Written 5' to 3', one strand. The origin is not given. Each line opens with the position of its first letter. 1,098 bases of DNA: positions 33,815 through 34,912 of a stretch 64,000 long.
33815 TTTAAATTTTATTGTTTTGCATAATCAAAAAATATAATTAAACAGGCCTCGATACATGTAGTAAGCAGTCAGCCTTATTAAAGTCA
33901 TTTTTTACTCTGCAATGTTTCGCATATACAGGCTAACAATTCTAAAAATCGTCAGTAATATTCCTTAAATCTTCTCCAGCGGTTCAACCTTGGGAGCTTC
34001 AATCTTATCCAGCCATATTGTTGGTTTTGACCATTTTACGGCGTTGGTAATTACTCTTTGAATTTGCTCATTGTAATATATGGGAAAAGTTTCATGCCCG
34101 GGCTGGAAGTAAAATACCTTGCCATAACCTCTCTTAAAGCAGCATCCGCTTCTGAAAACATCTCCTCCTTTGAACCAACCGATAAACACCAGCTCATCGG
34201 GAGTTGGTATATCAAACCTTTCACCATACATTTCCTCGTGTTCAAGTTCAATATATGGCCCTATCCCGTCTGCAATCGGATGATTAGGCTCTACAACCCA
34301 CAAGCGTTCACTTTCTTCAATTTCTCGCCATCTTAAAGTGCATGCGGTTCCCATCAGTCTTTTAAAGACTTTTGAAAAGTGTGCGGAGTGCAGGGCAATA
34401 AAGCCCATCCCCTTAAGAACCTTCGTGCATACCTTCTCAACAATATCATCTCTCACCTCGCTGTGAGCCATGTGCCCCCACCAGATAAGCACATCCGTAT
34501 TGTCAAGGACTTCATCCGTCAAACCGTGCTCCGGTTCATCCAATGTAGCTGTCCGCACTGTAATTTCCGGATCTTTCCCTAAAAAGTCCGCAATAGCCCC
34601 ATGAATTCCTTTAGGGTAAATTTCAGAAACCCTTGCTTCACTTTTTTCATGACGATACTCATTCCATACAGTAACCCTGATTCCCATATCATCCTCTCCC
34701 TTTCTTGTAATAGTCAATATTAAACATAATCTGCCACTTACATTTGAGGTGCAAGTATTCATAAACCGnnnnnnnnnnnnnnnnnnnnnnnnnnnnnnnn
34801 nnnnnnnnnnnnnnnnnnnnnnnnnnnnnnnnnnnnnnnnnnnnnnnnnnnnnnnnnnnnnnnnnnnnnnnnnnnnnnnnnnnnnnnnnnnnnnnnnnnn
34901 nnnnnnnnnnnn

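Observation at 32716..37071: LacI-controlled ThuA-like + Gfo/Idh/MocA + xylose-isomerase-fold gene set: candidate oxidative (3-keto) glycoside-cleavage pathway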

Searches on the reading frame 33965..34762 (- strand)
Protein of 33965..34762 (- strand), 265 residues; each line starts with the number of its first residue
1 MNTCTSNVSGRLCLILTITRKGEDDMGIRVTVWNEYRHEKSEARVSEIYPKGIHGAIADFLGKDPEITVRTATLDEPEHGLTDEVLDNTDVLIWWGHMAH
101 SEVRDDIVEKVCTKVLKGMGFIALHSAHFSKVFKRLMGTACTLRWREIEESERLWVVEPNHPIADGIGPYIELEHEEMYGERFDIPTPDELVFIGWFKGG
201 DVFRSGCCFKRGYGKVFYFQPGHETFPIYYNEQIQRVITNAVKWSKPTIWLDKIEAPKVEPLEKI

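Call 5: search_protein_families(library=pfam, proteins=[window:33965-34762:-], max_evalue=0.01)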
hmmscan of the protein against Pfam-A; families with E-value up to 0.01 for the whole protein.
window:33965-34762:- (265 aa): 1 family
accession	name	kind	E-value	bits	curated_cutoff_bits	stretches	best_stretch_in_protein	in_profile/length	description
PF06283.17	ThuA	-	6.8e-34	118.4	33.4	1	29-244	1-208/209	Trehalose utilisation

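Call 6: search_protein_families(library=ncbifam, proteins=[window:33965-34762:-], max_evalue=0.01)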
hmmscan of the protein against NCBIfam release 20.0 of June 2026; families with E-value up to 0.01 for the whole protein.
window:33965-34762:- (265 aa): 0 families

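Call 13: find_homologous_proteins(query=window:33968-34687:-, max_evalue=1e-10)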
Query seq(240 aa) (240 aa): 8000 proteins with E <= 1e-10 among 8000 candidates; the best 120 are listed.
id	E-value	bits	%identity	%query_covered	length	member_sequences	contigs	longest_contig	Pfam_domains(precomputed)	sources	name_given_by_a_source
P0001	7.0e-165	565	100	100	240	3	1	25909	PF06283.18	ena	-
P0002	1.5e-139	482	82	100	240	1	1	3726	PF06283.18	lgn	-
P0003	5.9e-139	480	82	100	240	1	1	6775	PF06283.18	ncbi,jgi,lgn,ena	-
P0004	1.9e-126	439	75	100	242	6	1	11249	PF06283.18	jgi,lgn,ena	-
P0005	3.9e-126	438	74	100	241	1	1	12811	PF06283.18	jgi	jgi:trehalose utilization protein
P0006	6.9e-126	437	75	100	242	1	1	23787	PF06283.18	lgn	-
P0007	3.9e-125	434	74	100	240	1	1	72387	PF06283.18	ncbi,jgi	-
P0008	7.7e-125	433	74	100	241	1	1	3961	PF06283.18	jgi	jgi:trehalose utilization protein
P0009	5.6e-124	431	74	99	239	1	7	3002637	PF06283.18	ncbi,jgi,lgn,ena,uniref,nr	ncbi:ThuA domain-containing protein [Pseudoclostridium thermosuccinogenes]|jgi:trehalose utilization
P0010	5.7e-124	431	72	100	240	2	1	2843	PF06283.18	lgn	-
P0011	6.0e-124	431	74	99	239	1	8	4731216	PF06283.18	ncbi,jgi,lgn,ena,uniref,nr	ncbi:trehalose utilization protein ThuA [Clostridium thermosuccinogenes]|uniref:Trehalose utilizatio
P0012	9.5e-124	430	74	100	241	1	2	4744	PF06283.18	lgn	-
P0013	1.1e-122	426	74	100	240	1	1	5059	PF06283.18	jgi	-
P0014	7.4e-122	424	70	100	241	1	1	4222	PF06283.18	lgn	-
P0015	1.5e-121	423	72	99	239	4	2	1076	PF06283.18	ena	-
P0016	3.7e-121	421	72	100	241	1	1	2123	PF06283.18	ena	-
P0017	1.1e-120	420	73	100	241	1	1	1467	PF06283.18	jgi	jgi:trehalose utilization protein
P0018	2.1e-120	419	70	99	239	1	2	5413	PF06283.18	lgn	-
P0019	3.8e-120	418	73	100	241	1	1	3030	PF06283.18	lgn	-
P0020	4.3e-120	418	72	100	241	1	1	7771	PF06283.18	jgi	jgi:trehalose utilization protein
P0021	6.1e-120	417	72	100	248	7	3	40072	PF06283.18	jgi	-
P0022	6.1e-120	417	70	100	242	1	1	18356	PF06283.18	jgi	-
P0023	5.1e-119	414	70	100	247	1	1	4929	PF06283.18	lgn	-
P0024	6.1e-119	414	72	100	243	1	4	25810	PF06283.18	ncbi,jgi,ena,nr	ncbi:MAG TPA: ThuA domain-containing protein [Clostridiales bacterium]|nr:ThuA domain-containing pro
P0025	7.3e-119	414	71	100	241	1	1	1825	PF06283.18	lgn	-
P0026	1.0e-118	413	70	100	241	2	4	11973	PF06283.18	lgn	-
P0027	1.8e-118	413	69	100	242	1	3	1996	PF06283.18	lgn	-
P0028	1.9e-118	413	70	100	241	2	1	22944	PF06283.18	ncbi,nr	ncbi:MAG: trehalose utilization protein ThuA [Ruminiclostridium sp.]|nr:trehalose utilization protei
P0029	3.2e-118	412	72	100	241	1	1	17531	PF06283.18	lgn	-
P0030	4.1e-118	411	71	100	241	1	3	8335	PF06283.18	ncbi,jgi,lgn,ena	ncbi:MAG TPA: ThuA domain-containing protein [Clostridiaceae bacterium]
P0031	4.2e-118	411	71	100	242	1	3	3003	PF06283.18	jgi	jgi:trehalose utilization protein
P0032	4.6e-118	411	70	100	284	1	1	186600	PF06283.18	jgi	jgi:trehalose utilization protein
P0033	5.6e-118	411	72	100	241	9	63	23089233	PF06283.18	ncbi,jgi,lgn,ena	jgi:trehalose utilization protein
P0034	6.5e-118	411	70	100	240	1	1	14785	PF06283.18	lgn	-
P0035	1.4e-117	410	68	100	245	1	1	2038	PF06283.18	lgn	-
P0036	1.8e-117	409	68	100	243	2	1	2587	PF06283.18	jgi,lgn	jgi:trehalose utilization protein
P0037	2.1e-117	409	71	100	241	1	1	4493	PF06283.18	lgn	-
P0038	3.2e-117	408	71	100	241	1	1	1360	PF06283.18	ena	-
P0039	4.4e-117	408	67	100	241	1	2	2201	PF06283.18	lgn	-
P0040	4.6e-117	408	69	100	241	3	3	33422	PF06283.18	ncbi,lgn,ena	-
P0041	7.3e-117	407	71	100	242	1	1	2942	PF06283.18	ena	-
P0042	8.4e-117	407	67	100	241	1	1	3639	PF06283.18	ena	-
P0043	1.0e-116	407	68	100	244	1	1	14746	PF06283.18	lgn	-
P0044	1.1e-116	407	71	100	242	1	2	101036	PF06283.18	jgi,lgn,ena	jgi:trehalose utilization protein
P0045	1.2e-116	407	70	100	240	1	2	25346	PF06283.18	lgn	-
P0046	1.5e-116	406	69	100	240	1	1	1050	PF06283.18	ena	-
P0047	1.6e-116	406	67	100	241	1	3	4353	PF06283.18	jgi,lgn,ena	-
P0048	1.9e-116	406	69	99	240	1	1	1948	PF06283.18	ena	-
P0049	4.0e-116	405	72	99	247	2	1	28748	PF06283.18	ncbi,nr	ncbi:MAG TPA: trehalose utilization protein ThuA [Clostridiaceae bacterium]|nr:trehalose utilization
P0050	6.2e-116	404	69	99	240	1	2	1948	PF06283.18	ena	-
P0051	6.8e-116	404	67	100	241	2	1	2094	PF06283.18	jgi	jgi:trehalose utilization protein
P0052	6.9e-116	404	70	100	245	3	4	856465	PF06283.18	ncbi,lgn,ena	-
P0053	7.7e-116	404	70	100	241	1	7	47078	PF06283.18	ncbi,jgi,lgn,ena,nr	ncbi:MAG: trehalose utilization protein ThuA [Clostridiaceae bacterium]|nr:trehalose utilization pro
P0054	8.7e-116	404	70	100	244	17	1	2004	PF06283.18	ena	-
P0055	1.0e-115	404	69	100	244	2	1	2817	PF06283.18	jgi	-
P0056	1.0e-115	404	69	100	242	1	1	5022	PF06283.18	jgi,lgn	jgi:trehalose utilization protein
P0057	1.3e-115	403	70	100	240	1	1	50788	PF06283.18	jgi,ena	-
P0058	1.5e-115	403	69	100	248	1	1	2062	PF06283.18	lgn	-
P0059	2.0e-115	403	71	100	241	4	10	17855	PF06283.18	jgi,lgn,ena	jgi:trehalose utilization protein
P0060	2.3e-115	402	68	100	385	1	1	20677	PF06283.18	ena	-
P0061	3.2e-115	402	69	99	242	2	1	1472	PF06283.18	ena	-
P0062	3.2e-115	402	70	99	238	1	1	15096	PF06283.18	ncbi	-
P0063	3.6e-115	402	69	99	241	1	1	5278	PF06283.18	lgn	-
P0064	4.0e-115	402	67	100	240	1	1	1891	PF06283.18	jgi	jgi:trehalose utilization protein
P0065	4.4e-115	401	70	100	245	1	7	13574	PF06283.18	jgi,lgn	jgi:trehalose utilization protein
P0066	5.1e-115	401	68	99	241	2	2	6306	PF06283.18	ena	-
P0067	6.8e-115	401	67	100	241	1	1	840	PF06283.18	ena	-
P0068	7.6e-115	401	67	100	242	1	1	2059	PF06283.18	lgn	-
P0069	8.6e-115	401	68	100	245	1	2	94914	PF06283.18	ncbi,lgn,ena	-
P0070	1.2e-114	400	68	100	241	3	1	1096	PF06283.18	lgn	-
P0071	1.3e-114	400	68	100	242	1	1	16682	PF06283.18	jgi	jgi:trehalose utilization protein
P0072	1.6e-114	400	68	100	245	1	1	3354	PF06283.18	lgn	-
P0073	2.0e-114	399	69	99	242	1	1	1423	PF06283.18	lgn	-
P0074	2.2e-114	399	70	99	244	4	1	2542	PF06283.18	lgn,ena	-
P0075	2.3e-114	399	65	100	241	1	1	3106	PF06283.18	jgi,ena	-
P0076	2.7e-114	399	69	99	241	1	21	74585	PF06283.18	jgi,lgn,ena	-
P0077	3.9e-114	398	68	99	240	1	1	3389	PF06283.18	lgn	-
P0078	3.9e-114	398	68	100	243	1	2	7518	PF06283.18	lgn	-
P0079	4.0e-114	398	67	100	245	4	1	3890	PF06283.18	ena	-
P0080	4.1e-114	398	67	100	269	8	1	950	PF06283.18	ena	-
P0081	4.2e-114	398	67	100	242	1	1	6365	PF06283.18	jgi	jgi:trehalose utilization protein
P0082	4.4e-114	398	67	100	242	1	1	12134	PF06283.18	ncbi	-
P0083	5.1e-114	398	68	99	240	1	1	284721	PF06283.18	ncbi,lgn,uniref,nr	ncbi:trehalose utilization protein [Caldicoprobacter guelmensis]|uniref:ThuA domain-containing prote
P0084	5.3e-114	398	71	92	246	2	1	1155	PF06283.18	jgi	jgi:trehalose utilization protein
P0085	6.4e-114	398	68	99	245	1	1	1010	PF06283.18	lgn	-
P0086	6.6e-114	398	67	99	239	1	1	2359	PF06283.18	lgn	-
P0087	7.6e-114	397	68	99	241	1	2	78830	PF06283.18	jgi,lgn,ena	jgi:trehalose utilization protein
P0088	7.8e-114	397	67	100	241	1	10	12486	PF06283.18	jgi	jgi:trehalose utilization protein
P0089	8.2e-114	397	67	98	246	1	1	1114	PF06283.18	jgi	-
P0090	8.3e-114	397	67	98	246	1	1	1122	PF06283.18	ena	-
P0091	8.7e-114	397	71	93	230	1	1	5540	PF06283.18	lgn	-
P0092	1.1e-113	397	67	98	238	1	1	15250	PF06283.18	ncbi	-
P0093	1.1e-113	397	67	100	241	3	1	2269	PF06283.18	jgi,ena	-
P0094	1.4e-113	397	65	100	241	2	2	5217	PF06283.18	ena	-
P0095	1.4e-113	397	67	99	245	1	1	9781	PF06283.18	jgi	-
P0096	1.8e-113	396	68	99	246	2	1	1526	PF06283.18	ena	-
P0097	1.8e-113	396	66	97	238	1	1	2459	PF06283.18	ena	-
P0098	2.0e-113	396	69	99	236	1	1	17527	PF06283.18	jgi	-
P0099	2.0e-113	396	68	99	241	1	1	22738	PF06283.18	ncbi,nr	ncbi:MAG: ThuA domain-containing protein [bacterium]|nr:ThuA domain-containing protein [bacterium]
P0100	2.2e-113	396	65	100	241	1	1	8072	PF06283.18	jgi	jgi:trehalose utilization protein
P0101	2.2e-113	396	67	100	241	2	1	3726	PF06283.18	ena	-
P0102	2.2e-113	396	67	100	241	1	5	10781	PF06283.18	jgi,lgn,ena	-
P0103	2.2e-113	396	68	99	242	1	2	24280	PF06283.18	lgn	-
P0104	2.4e-113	396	66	100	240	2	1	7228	PF06283.18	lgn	-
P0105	2.8e-113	396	68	100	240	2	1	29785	PF06283.18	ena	-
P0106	2.8e-113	396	68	100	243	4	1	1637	PF06283.18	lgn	-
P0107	3.1e-113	395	67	100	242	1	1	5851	PF06283.18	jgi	-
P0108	3.2e-113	395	67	100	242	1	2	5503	PF06283.18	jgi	jgi:trehalose utilization protein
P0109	3.2e-113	395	69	100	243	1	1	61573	PF06283.18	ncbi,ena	-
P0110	3.4e-113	395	67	99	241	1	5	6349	PF06283.18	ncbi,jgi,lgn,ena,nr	ncbi:MAG: hypothetical protein PWR01_1849 [Clostridiales bacterium]|jgi:trehalose utilization protei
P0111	3.9e-113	395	67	100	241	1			PF06283.18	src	-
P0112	4.0e-113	395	66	100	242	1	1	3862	PF06283.18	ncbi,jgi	-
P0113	4.1e-113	395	68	99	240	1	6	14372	PF06283.18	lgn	-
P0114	4.3e-113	395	66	100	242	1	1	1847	PF06283.18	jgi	jgi:trehalose utilization protein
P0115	4.9e-113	395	67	100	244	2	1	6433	PF06283.18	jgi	jgi:trehalose utilization protein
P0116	5.2e-113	395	70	92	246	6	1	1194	PF06283.18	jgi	jgi:trehalose utilization protein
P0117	5.6e-113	395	70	99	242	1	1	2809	PF06283.18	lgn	-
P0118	6.0e-113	394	69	100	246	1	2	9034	PF06283.18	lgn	-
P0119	6.3e-113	394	69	99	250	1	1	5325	PF06283.18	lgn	-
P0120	6.5e-113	394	69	99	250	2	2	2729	PF06283.18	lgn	-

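Call 14: find_related_loci(query=P0001, collection=genome_contigs, flank=10000)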
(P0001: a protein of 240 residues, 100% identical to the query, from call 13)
Query P0001 (240 aa) in genome_contigs; peptide patterns used: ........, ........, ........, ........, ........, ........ (x = any residue, [..] = any of these).
599 stretches matched a pattern (row limit reached: there are more); 586 encode a relative of the query (tblastn E <= 1e-3); the best 80 are kept; 80 distinct loci.
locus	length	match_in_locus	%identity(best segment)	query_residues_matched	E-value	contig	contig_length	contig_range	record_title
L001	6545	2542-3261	82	1-240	2e-138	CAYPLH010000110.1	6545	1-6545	MAG TPA_asm: uncultured Clostridiaceae bacterium isolate binchicken_co173_425 genome assembly, contig: NODE_38861_length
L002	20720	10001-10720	73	1-240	5e-125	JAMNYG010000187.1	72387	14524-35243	MAG: Bacillota bacterium isolate Bin_20 Bin_20_scaffold_155, whole genome shotgun sequence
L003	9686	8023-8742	69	1-240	1e-118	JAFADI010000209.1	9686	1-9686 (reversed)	MAG: Bacillota bacterium isolate OH_SBB_72 k127_1018466, whole genome shotgun sequence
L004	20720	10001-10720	70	1-240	3e-116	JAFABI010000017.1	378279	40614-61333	MAG: Bacillota bacterium isolate OH_SBB_121 k127_903339, whole genome shotgun sequence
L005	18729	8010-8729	72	3-240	2e-115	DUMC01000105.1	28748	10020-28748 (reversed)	MAG TPA_asm: Clostridiaceae bacterium isolate AS04akNAM_37 34226_AS04, whole genome shotgun sequence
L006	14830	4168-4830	71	3-223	3e-112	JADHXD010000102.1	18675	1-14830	MAG: Anaerolineae bacterium isolate BS750m-G44 BS-750m-C4617, whole genome shotgun sequence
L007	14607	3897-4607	68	3-240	5e-112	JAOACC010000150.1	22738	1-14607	MAG: bacterium isolate SKW194 k141_762522, whole genome shotgun sequence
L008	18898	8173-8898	67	3-240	4e-111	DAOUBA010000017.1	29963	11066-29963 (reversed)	MAG TPA_asm: Anaerolineae bacterium isolate H67_700 k125_589449, whole genome shotgun sequence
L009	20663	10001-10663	71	3-223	8e-111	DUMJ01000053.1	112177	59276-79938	MAG TPA_asm: bacterium isolate AS04akNAM_5 31133_AS04, whole genome shotgun sequence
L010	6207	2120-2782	70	3-223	1e-110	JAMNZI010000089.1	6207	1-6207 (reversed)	MAG: Bacillota bacterium isolate Bin_46 Bin_46_scaffold_20652, whole genome shotgun sequence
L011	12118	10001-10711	68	3-240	1e-110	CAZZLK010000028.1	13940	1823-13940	MAG TPA_asm: uncultured bacterium isolate binchicken_co25_109 genome assembly, contig: k141_155393, whole genome shotgun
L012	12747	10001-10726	66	3-240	6e-110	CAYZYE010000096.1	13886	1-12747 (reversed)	MAG TPA_asm: uncultured Anaerolineae bacterium isolate binchicken_co67_117 genome assembly, contig: NODE_4630_length_138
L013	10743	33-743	66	3-240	3e-110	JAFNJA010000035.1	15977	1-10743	MAG: Candidatus Brockarchaeota archaeon isolate JZ-2.bins.136 NODE_35_length_15977_cov_0.851924, whole genome shotgun se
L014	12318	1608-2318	66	3-240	2e-109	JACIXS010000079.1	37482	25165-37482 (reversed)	MAG: bacterium isolate MAG-58 Unclassified_M_bin7_Scaffold_79, whole genome shotgun sequence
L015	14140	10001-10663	69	3-223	8e-110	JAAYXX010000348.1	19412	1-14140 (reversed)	MAG: Chloroflexota bacterium isolate AS06rmzACSIP_190 398916_AS06, whole genome shotgun sequence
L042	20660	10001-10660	67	3-223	8e-106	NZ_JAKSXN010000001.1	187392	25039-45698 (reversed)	Paenibacillus timonensis strain DSM 16943 16943_clean_unicy_contig_1, whole genome shotgun sequence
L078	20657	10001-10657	67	3-223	2e-103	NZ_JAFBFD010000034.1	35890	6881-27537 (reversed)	Enterococcus lemanii strain DSM 105069 Ga0454082_34, whole genome shotgun sequence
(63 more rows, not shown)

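Call 18: search_protein_families(library=pfam, proteins=[L042:2565-3443:+, L042:3518-5098:+, L042:5129-6844:+, L042:7137-8003:+, L042:8083-9237:+, L042:9249-10001:+, L042:10723-11691:+, L042:11660-12742:+, L042:12781-14016:-, L042:14041-14910:+], max_evalue=0.001)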
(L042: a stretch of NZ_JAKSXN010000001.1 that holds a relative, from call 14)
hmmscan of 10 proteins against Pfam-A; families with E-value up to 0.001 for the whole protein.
L042:2565-3443:+ (292 aa): 1 family
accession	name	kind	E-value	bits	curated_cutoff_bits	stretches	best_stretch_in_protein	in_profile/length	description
PF00528.27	BPD_transp_1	-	1.3e-09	38.5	26.4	1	92-285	9-182/184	Binding-protein-dependent transport system inner membrane component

L042:3518-5098:+ (526 aa): 2 families
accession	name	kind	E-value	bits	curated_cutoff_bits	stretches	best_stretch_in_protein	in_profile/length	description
PF12010.13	DUF3502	-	1.5e-22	80.2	24.4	1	454-521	2-69/69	Domain of unknown function (DUF3502)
PF01547.30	SBP_bac_1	-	3.7e-09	37.4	26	1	72-376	9-303/307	Bacterial extracellular solute-binding protein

L042:5129-6844:+ (571 aa): 2 families
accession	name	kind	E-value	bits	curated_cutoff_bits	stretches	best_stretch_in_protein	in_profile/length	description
PF13199.12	Glyco_hydro_66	-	8.4e-117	391.5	23.7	1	14-565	2-545/546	Glycosyl hydrolase family 66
PF14871.12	GHL6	-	3.3e-05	24.5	35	1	167-257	39-131/132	Hypothetical glycosyl hydrolase 6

L042:7137-8003:+ (288 aa): 5 families
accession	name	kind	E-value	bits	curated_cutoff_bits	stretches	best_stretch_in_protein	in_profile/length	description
PF00165.29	HTH_AraC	-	4.2e-20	71.8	26.6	2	246-283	6-42/42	Bacterial regulatory helix-turn-helix proteins, AraC family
PF12833.13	HTH_18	-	6.6e-20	71.6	33.6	1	206-283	2-79/80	Helix-turn-helix domain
PF02311.25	AraC_binding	-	1.1e-09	38.5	21.1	1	29-96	18-87/135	AraC-like ligand binding domain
PF07883.17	Cupin_2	-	3.4e-08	33.5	27.2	1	29-73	13-57/70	Cupin domain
PF00190.28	Cupin_1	-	8.1e-05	22.7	22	1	26-80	45-107/151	Cupin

L042:8083-9237:+ (384 aa): 4 families
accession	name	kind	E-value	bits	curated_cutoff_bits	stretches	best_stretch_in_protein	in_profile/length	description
PF01408.29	GFO_IDH_MocA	-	5.1e-29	101.8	24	1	30-152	1-120/120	Oxidoreductase family, NAD-binding Rossmann fold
PF22725.1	GFO_IDH_MocA_C3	-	9.8e-17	61.5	27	1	161-297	2-121/124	GFO/IDH/MocA C-terminal domain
PF02894.22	GFO_IDH_MocA_C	-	2.1e-16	60.9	22.9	1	168-383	5-217/218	Oxidoreductase family, C-terminal alpha/beta domain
PF03447.22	NAD_binding_3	-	2.5e-05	25.4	24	1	36-148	1-113/116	Homoserine dehydrogenase, NAD binding domain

L042:9249-10001:+ (250 aa): 1 family
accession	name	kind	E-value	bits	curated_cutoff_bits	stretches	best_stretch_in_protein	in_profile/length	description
PF01261.30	AP_endonuc_2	-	4.4e-17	63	31.1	1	24-232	1-238/249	Xylose isomerase-like TIM barrel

L042:10723-11691:+ (322 aa): 1 family
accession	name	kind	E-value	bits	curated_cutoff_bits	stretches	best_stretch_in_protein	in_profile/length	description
PF01261.30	AP_endonuc_2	-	1.9e-25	90.5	31.1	1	21-295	3-234/249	Xylose isomerase-like TIM barrel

L042:11660-12742:+ (360 aa): 5 families
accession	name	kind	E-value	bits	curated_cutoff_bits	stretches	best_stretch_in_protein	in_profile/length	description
PF01408.29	GFO_IDH_MocA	-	4.5e-30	105.2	24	1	19-137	1-119/120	Oxidoreductase family, NAD-binding Rossmann fold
PF22725.1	GFO_IDH_MocA_C3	-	1.9e-25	89.7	27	1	148-263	3-123/124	GFO/IDH/MocA C-terminal domain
PF02894.22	GFO_IDH_MocA_C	-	9.8e-16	58.6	22.9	1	155-358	6-211/218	Oxidoreductase family, C-terminal alpha/beta domain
PF02629.25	CoA_binding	-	0.0005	21.2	22.3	1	19-106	4-89/97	CoA binding domain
PF03447.22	NAD_binding_3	-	0.00067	20.8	24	1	25-134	1-113/116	Homoserine dehydrogenase, NAD binding domain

L042:12781-14016:- (411 aa): 3 families
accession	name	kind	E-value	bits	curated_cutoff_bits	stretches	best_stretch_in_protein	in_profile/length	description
PF06441.18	EHN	-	1e-38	132.3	22.8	1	27-130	2-106/107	Epoxide hydrolase N terminus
PF00561.26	Abhydrolase_1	-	9.6e-16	58.6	25.8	1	117-243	2-111/245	alpha/beta hydrolase fold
PF12697.13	Abhydrolase_6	-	6.7e-06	27.4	26.3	1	118-394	1-216/217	Alpha/beta hydrolase family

L042:14041-14910:+ (289 aa): 2 families
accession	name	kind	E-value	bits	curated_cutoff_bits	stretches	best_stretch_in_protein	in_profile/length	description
PF12833.13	HTH_18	-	4.9e-20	72.1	33.6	1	203-280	2-79/80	Helix-turn-helix domain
PF00165.29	HTH_AraC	-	6e-10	39.5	26.6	1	243-280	6-42/42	Bacterial regulatory helix-turn-helix proteins, AraC family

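Call 19: search_solved_structures(query=P0001, max_evalue=0.001)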
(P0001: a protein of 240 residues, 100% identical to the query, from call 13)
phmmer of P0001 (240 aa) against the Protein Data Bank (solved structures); distinct sequences matched with E-value up to 0.001: 1.
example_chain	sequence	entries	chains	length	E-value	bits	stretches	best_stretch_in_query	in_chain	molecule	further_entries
1t0b_A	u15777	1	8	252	3.2e-104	351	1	3-223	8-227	ThuA-like protein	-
